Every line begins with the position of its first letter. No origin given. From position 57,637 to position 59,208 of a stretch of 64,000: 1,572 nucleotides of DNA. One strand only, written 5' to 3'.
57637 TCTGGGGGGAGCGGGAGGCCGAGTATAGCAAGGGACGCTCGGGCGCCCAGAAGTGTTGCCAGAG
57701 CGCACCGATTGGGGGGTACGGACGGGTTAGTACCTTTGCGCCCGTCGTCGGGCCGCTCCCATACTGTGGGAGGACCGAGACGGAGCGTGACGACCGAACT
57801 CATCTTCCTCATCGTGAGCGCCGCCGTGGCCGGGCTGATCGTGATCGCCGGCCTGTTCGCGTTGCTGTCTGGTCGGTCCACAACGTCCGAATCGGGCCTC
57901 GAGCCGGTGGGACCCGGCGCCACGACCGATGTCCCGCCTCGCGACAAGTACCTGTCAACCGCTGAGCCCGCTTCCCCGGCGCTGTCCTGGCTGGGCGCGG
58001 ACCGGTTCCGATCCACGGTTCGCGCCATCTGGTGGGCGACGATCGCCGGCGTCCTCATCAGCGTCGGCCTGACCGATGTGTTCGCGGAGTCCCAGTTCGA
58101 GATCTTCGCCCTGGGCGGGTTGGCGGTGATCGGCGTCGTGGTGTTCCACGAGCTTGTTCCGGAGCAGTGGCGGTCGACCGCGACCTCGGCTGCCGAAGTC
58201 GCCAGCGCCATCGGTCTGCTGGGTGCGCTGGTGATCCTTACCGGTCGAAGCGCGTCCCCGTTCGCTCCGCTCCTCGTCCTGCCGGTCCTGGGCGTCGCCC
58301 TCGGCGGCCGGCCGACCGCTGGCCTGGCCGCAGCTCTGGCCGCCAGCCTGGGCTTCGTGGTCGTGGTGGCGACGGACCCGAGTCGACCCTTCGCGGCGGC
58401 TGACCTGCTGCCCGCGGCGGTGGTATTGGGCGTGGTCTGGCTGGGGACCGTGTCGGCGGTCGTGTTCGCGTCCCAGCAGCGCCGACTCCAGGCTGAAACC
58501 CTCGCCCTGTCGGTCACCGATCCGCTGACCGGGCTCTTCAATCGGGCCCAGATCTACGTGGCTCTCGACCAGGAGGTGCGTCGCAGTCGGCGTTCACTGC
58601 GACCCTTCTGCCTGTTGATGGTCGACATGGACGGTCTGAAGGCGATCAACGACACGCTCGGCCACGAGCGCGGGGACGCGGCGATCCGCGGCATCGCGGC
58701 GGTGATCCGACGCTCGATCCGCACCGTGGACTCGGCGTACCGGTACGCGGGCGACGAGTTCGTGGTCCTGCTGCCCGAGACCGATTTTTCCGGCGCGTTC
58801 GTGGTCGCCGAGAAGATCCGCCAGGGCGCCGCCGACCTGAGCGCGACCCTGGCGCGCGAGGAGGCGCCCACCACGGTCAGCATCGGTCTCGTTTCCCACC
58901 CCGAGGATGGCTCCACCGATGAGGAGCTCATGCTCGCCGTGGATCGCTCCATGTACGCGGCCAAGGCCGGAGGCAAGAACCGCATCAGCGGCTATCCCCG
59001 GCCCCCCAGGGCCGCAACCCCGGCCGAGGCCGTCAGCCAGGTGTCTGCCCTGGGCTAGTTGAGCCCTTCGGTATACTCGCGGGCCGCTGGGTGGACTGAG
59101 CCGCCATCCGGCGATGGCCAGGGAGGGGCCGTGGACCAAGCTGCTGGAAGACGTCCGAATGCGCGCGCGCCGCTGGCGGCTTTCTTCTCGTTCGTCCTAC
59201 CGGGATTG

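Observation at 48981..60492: Envelope glycopolymer locus: GT2, GT4, initiating transferase, Wzy-like polymerase and two LCP ligases with a GGDEF cyclase wedged between the LCP paralogs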

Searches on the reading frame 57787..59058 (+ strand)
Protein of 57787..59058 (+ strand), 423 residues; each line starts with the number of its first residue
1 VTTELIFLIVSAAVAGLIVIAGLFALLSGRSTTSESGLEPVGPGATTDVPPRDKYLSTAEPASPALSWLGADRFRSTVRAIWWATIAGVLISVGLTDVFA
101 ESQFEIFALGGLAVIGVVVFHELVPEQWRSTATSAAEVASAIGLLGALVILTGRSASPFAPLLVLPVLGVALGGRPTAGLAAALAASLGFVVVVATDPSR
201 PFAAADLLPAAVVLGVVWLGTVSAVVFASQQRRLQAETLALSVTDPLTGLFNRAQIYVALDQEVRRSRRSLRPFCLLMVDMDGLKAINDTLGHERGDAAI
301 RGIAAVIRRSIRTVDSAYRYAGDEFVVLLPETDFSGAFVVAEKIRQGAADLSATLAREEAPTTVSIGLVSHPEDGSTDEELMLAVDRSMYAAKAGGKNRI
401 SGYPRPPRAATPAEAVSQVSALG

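Call 7: search_protein_families(library=pfam, proteins=[window:57787-59058:+], max_evalue=0.01)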
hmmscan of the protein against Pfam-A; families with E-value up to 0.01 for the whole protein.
window:57787-59058:+ (423 aa): 1 family
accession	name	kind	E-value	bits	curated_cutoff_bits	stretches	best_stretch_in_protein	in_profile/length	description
PF00990.26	GGDEF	-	1.4e-38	132.6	23.8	1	243-399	2-161/161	Diguanylate cyclase, GGDEF domain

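Call 11: find_homologous_proteins(query=window:57787-59058:+, max_evalue=0.00001)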
Query window:57787-59058:+ (423 aa): 1528 proteins with E <= 0.00001 among 8000 candidates; the best 120 are listed.
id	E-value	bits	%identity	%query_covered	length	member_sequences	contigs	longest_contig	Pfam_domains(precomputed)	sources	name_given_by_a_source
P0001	8.5e-251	850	96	100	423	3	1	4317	PF00990.27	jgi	jgi:diguanylate cyclase (GGDEF)-like protein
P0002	7.6e-235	797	90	100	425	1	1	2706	PF00990.27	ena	-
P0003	1.3e-233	793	89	100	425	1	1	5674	PF00990.27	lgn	-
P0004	4.8e-229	778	86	100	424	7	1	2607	PF00990.27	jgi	jgi:diguanylate cyclase (GGDEF)-like protein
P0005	7.6e-219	745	85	100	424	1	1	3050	PF00990.27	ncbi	ncbi:MAG: GGDEF domain-containing protein [Candidatus Limnocylindria bacterium]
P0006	1.2e-218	744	83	100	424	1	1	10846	PF00990.27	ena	-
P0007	9.3e-217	738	83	100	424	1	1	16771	PF00990.27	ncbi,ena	ncbi:MAG TPA: GGDEF domain-containing protein [Candidatus Limnocylindria bacterium]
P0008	2.4e-216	736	84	95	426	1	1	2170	PF00990.27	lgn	-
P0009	1.2e-214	731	83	100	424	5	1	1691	PF00990.27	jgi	-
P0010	4.8e-214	729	83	100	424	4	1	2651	PF00990.27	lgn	-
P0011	1.2e-213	728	82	100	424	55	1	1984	PF00990.27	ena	-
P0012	1.8e-211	720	82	100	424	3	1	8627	PF00990.27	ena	-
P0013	3.7e-203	693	78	100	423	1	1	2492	PF00990.27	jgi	jgi:diguanylate cyclase (GGDEF)-like protein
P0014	5.8e-202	689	76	100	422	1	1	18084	PF00990.27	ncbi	ncbi:MAG TPA: GGDEF domain-containing protein [Candidatus Limnocylindria bacterium]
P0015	1.6e-201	688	76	100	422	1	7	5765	PF00990.27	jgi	jgi:diguanylate cyclase (GGDEF)-like protein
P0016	1.1e-200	685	79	95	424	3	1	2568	PF00990.27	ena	-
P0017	1.7e-200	684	75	100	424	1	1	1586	PF00990.27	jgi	jgi:diguanylate cyclase (GGDEF)-like protein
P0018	2.5e-199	680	77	100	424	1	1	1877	PF00990.27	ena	-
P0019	1.2e-198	678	76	100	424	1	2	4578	PF00990.27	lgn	-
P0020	1.6e-198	678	77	100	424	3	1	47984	PF00990.27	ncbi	-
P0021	2.3e-198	677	77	100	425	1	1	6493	PF00990.27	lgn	-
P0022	1.2e-197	675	76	100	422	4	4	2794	PF00990.27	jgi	jgi:diguanylate cyclase (GGDEF)-like protein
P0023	1.4e-197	675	77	100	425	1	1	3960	PF00990.27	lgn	-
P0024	3.8e-197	673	76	100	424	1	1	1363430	PF00990.27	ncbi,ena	-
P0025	5.1e-197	673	76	100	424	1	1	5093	PF00990.27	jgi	jgi:diguanylate cyclase (GGDEF)-like protein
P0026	8.1e-197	672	76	100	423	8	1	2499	PF00990.27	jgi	jgi:diguanylate cyclase (GGDEF)-like protein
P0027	2.1e-196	671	75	100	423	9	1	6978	PF00990.27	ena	-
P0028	2.8e-196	670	76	100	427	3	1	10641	PF00990.27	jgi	jgi:diguanylate cyclase (GGDEF)-like protein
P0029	2.9e-196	670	74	100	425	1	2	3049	PF00990.27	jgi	jgi:diguanylate cyclase (GGDEF)-like protein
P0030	2.2e-195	667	76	100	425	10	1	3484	PF00990.27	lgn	-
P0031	7.7e-195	666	76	100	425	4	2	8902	PF00990.27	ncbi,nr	ncbi:MAG TPA: GGDEF domain-containing protein [Candidatus Limnocylindria bacterium]|nr:GGDEF domain-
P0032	8.6e-195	665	76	100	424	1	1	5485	PF00990.27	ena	-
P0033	3.0e-194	664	76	100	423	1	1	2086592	PF00990.27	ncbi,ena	-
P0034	5.3e-194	663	75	100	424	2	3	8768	PF00990.27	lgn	-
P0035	1.4e-193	661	79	92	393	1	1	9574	PF00990.27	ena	-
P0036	5.9e-193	659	74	100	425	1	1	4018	PF00990.27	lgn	-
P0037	6.4e-193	659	75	100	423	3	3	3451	PF00990.27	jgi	jgi:diguanylate cyclase (GGDEF)-like protein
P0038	9.1e-193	659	75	100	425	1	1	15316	PF00990.27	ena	-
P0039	3.7e-191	654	76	94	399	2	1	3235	PF00990.27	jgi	jgi:diguanylate cyclase (GGDEF)-like protein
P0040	5.8e-191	653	76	100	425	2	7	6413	PF00990.27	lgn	-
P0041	1.3e-190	652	75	96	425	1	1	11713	PF00990.27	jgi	jgi:diguanylate cyclase (GGDEF)-like protein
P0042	4.2e-189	647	73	100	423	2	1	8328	PF00990.27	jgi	jgi:diguanylate cyclase (GGDEF)-like protein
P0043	7.6e-186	636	75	92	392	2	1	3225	PF00990.27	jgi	jgi:diguanylate cyclase (GGDEF)-like protein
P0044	1.1e-184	632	73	100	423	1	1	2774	PF00990.27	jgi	jgi:diguanylate cyclase (GGDEF)-like protein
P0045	3.1e-182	624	74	97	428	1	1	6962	PF00990.27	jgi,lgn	jgi:diguanylate cyclase (GGDEF)-like protein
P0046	4.5e-180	617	72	100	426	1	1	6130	PF00990.27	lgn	-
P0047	6.1e-178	610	70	100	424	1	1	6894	PF00990.27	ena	-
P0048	5.2e-176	604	70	100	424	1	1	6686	PF00990.27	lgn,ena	-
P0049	1.3e-175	602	79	84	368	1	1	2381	PF00990.27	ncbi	ncbi:MAG: GGDEF domain-containing protein, partial [Chloroflexi bacterium]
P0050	1.4e-175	602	78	87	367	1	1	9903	PF00990.27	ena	-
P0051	9.6e-162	557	80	79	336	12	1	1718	PF00990.27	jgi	jgi:diguanylate cyclase (GGDEF)-like protein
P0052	4.8e-158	545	92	68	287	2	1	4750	PF00990.27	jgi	jgi:diguanylate cyclase (GGDEF)-like protein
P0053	9.0e-147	507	81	72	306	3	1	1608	PF00990.27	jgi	jgi:diguanylate cyclase (GGDEF)-like protein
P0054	1.6e-140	487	78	71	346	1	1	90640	PF00990.27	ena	-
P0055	7.7e-128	445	82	61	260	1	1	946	PF00990.27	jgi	jgi:diguanylate cyclase (GGDEF)-like protein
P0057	2.7e-116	407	81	58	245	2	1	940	PF00990.27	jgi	jgi:diguanylate cyclase (GGDEF)-like protein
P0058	1.8e-115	404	82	55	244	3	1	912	PF00990.27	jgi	jgi:diguanylate cyclase (GGDEF)-like protein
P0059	1.9e-114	401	52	97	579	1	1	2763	PF00990.27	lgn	-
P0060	2.7e-114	401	51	97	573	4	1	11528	PF00990.27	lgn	-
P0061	1.1e-113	399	51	96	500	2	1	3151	PF00990.27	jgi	-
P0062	2.2e-113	398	52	97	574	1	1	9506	PF00990.27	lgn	-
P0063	3.0e-113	397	50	98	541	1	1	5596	PF00990.27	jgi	jgi:diguanylate cyclase (GGDEF)-like protein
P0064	3.1e-113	397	51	97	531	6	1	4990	PF25323.3,PF00990.27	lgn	-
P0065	5.3e-112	393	52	97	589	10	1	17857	PF00990.27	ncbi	-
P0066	1.7e-111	391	50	97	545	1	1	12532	PF00990.27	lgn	-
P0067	3.2e-111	390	54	97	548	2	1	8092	PF00990.27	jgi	-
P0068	3.8e-111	390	53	97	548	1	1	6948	PF00990.27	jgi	jgi:diguanylate cyclase (GGDEF)-like protein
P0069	4.6e-111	390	50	97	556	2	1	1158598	PF00990.27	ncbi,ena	-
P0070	4.7e-111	390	57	80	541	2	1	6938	PF00990.27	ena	-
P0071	4.7e-111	390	53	97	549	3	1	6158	PF00990.27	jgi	jgi:diguanylate cyclase (GGDEF)-like protein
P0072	9.2e-111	389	52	96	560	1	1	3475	PF00990.27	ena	-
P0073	1.1e-110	389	53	97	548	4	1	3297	PF00990.27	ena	-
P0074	1.3e-110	388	53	97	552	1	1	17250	PF00990.27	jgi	-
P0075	1.5e-110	388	50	96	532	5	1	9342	PF00990.27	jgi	jgi:diguanylate cyclase (GGDEF)-like protein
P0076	1.7e-110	388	53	97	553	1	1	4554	PF00990.27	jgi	-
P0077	1.8e-110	388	52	97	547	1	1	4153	PF00990.27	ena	-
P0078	2.2e-110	388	51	98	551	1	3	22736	PF00990.27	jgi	jgi:diguanylate cyclase (GGDEF)-like protein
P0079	3.4e-110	387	52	97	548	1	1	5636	PF00990.27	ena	-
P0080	3.5e-110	387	52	97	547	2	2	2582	PF00990.27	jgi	-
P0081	3.6e-110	387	53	97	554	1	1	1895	PF00990.27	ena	-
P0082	3.9e-110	387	53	97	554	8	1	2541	PF00990.27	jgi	-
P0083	4.0e-110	387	51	98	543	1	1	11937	PF00990.27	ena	-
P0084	8.0e-110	386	52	96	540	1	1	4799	PF00990.27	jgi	jgi:diguanylate cyclase (GGDEF)-like protein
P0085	1.2e-109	385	58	79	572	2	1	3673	PF00990.27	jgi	jgi:diguanylate cyclase (GGDEF)-like protein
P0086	1.3e-109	385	51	96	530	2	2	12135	PF00990.27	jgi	jgi:diguanylate cyclase (GGDEF)-like protein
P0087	1.6e-109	385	52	98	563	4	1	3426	PF00990.27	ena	-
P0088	1.6e-109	385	52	99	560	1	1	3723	PF00990.27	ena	-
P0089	3.4e-109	384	56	79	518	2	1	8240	PF00990.27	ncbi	-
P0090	3.5e-109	384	52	97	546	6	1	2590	PF00990.27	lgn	-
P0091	3.7e-109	384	50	97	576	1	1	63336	PF00990.27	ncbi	ncbi:MAG: GGDEF domain-containing protein [Chloroflexota bacterium]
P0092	4.0e-109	383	51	98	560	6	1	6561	PF00990.27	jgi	-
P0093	4.5e-109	383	51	98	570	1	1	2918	PF00990.27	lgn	-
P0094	4.7e-109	383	51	97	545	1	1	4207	PF00990.27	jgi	jgi:diguanylate cyclase (GGDEF)-like protein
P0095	5.7e-109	383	52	98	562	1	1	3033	PF00990.27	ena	-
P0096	6.0e-109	383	51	97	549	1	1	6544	PF00990.27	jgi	jgi:diguanylate cyclase (GGDEF)-like protein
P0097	6.1e-109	383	51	97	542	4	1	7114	PF00990.27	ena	-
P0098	7.5e-109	383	53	86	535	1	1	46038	PF00990.27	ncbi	-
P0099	7.8e-109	383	52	97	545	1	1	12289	PF00990.27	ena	-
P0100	8.2e-109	382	51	97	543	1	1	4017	PF00990.27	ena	-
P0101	9.7e-109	382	52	97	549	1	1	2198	PF00990.27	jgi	-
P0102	1.5e-108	382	51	96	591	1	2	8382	PF00990.27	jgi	jgi:diguanylate cyclase (GGDEF)-like protein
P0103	2.7e-108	381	51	97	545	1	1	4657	PF00990.27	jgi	jgi:diguanylate cyclase (GGDEF)-like protein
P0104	2.8e-108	381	49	99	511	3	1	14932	PF00990.27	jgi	jgi:diguanylate cyclase (GGDEF)-like protein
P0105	2.8e-108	381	50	95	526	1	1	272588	PF00990.27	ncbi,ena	-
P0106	3.5e-108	380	49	97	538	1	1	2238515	PF00990.27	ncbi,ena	-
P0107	3.5e-108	380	52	85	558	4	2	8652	PF00990.27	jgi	jgi:diguanylate cyclase (GGDEF)-like protein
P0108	3.8e-108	380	51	96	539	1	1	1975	PF00990.27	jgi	jgi:diguanylate cyclase (GGDEF)-like protein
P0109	4.1e-108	380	51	97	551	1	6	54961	PF00990.27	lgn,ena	-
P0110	5.0e-108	380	56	78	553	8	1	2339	PF00990.27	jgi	-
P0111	6.9e-108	379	54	87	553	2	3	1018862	PF00990.27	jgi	jgi:diguanylate cyclase (GGDEF)-like protein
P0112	7.8e-108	379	50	97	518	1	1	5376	PF00990.27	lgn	-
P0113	8.6e-108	379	50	99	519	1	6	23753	PF00990.27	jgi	jgi:diguanylate cyclase (GGDEF)-like protein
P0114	1.2e-107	379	55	79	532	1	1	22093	PF00990.27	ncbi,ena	-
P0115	1.4e-107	378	49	96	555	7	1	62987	PF00990.27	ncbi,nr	ncbi:MAG TPA: GGDEF domain-containing protein [Candidatus Limnocylindria bacterium]|nr:GGDEF domain-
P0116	1.6e-107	378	51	97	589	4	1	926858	PF00990.27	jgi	jgi:diguanylate cyclase (GGDEF)-like protein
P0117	2.4e-107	378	51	97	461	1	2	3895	PF00990.27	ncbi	ncbi:MAG: diguanylate cyclase, partial [Candidatus Limnocylindria bacterium]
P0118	3.1e-107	377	51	96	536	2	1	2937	PF00990.27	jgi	jgi:diguanylate cyclase (GGDEF)-like protein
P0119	3.2e-107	377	55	77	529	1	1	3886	PF00990.27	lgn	-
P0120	4.1e-107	377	49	95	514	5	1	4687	PF00990.27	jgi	jgi:diguanylate cyclase (GGDEF)-like protein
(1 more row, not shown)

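Call 13: find_encoding_contigs(protein=P0024, flank=10000, max_places=2)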
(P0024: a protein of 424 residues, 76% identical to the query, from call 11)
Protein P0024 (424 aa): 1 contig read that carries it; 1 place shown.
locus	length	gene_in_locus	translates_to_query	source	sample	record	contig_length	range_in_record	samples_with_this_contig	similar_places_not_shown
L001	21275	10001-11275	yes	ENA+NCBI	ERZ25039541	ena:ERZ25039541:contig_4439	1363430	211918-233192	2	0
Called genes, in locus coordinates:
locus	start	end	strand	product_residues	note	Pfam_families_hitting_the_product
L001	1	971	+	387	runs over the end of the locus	PF03446:NAD_binding_2, PF03721:UDPG_MGDP_dh_N, PF00984:UDPG_MGDP_dh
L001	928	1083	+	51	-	-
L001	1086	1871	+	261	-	PF13641:Glyco_tranf_2_3, PF00535:Glycos_transf_2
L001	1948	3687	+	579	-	PF13145:Rotamase_2 (weak), PF13616:Rotamase_3, PF00639:Rotamase, PF13616:Rotamase_3, PF13145:Rotamase_2 (weak), PF00639:Rotamase, PF13616:Rotamase_3 (weak)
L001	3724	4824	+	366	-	PF01503:PRA-PH (faint), PF03819:MazG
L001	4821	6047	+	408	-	PF13439:Glyco_transf_4, PF13579:Glyco_trans_4_4, PF00534:Glycos_transf_1, PF13692:Glyco_trans_1_4, PF13524:Glyco_trans_1_2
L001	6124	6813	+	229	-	PF02397:Bac_transf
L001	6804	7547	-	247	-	PF04932:Wzy_C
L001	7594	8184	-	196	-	-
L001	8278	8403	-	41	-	-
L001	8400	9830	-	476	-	PF03816:LytR_cpsA_psr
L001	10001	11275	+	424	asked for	PF00990:GGDEF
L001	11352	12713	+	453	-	PF03816:LytR_cpsA_psr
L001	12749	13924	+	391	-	PF01053:Cys_Met_Meta_PP, PF00155:Aminotran_1_2, PF01041:DegT_DnrJ_EryC1 (weak), PF01212:Beta_elim_lyase (weak)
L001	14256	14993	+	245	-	PF13556:HTH_30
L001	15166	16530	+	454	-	PF03951:Gln-synt_N, PF00120:Gln-synt_C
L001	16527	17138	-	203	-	PF00534:Glycos_transf_1, PF13692:Glyco_trans_1_4, PF13524:Glyco_trans_1_2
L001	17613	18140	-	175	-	PF00719:Pyrophosphatase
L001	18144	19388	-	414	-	-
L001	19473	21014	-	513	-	PF01943:Polysacc_synt, PF13440:Polysacc_synt_3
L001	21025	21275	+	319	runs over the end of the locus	PF13489:Methyltransf_23, PF01209:Ubie_methyltran (weak), PF08241:Methyltransf_11, PF08242:Methyltransf_12, PF13649:Methyltransf_25, PF13847:Methyltransf_31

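Call 14: find_encoding_contigs(protein=P0069, flank=10000, max_places=2)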
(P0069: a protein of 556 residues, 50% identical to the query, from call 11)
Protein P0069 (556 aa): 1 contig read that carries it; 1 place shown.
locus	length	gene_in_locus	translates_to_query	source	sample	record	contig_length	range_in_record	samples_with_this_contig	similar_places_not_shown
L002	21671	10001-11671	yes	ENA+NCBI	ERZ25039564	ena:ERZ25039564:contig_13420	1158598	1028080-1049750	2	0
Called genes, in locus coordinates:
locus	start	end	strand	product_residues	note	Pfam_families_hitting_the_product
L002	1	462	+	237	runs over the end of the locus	PF00535:Glycos_transf_2, PF13641:Glyco_tranf_2_3 (weak)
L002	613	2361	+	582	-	PF13624:SurA_N_3 (weak), PF13616:Rotamase_3, PF00639:Rotamase, PF13616:Rotamase_3, PF00639:Rotamase, PF13145:Rotamase_2, PF00639:Rotamase, PF13616:Rotamase_3, +2 more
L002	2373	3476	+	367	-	PF01503:PRA-PH (faint), PF03819:MazG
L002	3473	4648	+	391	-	PF13439:Glyco_transf_4, PF13579:Glyco_trans_4_4, PF00534:Glycos_transf_1, PF13524:Glyco_trans_1_2 (weak), PF13692:Glyco_trans_1_4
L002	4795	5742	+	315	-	PF00953:Glycos_transf_4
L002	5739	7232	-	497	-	PF04932:Wzy_C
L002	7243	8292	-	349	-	PF00534:Glycos_transf_1 (faint), PF13692:Glyco_trans_1_4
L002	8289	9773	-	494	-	PF03816:LytR_cpsA_psr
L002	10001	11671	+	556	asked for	PF00990:GGDEF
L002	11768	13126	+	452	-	PF03816:LytR_cpsA_psr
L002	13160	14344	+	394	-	PF01053:Cys_Met_Meta_PP, PF00155:Aminotran_1_2, PF01041:DegT_DnrJ_EryC1, PF01212:Beta_elim_lyase (weak), PF06838:Met_gamma_lyase (weak)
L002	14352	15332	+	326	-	PF13556:HTH_30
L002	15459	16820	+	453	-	PF03951:Gln-synt_N, PF00120:Gln-synt_C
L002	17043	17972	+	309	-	PF04122:CW_binding_2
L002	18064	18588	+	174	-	PF04122:CW_binding_2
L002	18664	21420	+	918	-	PF01436:NHL (faint), PF04122:CW_binding_2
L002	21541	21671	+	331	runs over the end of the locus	PF01073:3Beta_HSD, PF01370:Epimerase, PF02719:Polysacc_synt_2, PF04321:RmlD_sub_bind, PF05368:NmrA, PF07993:NAD_binding_4, PF13460:NAD_binding_10, PF16363:GDP_Man_Dehyd, +1 more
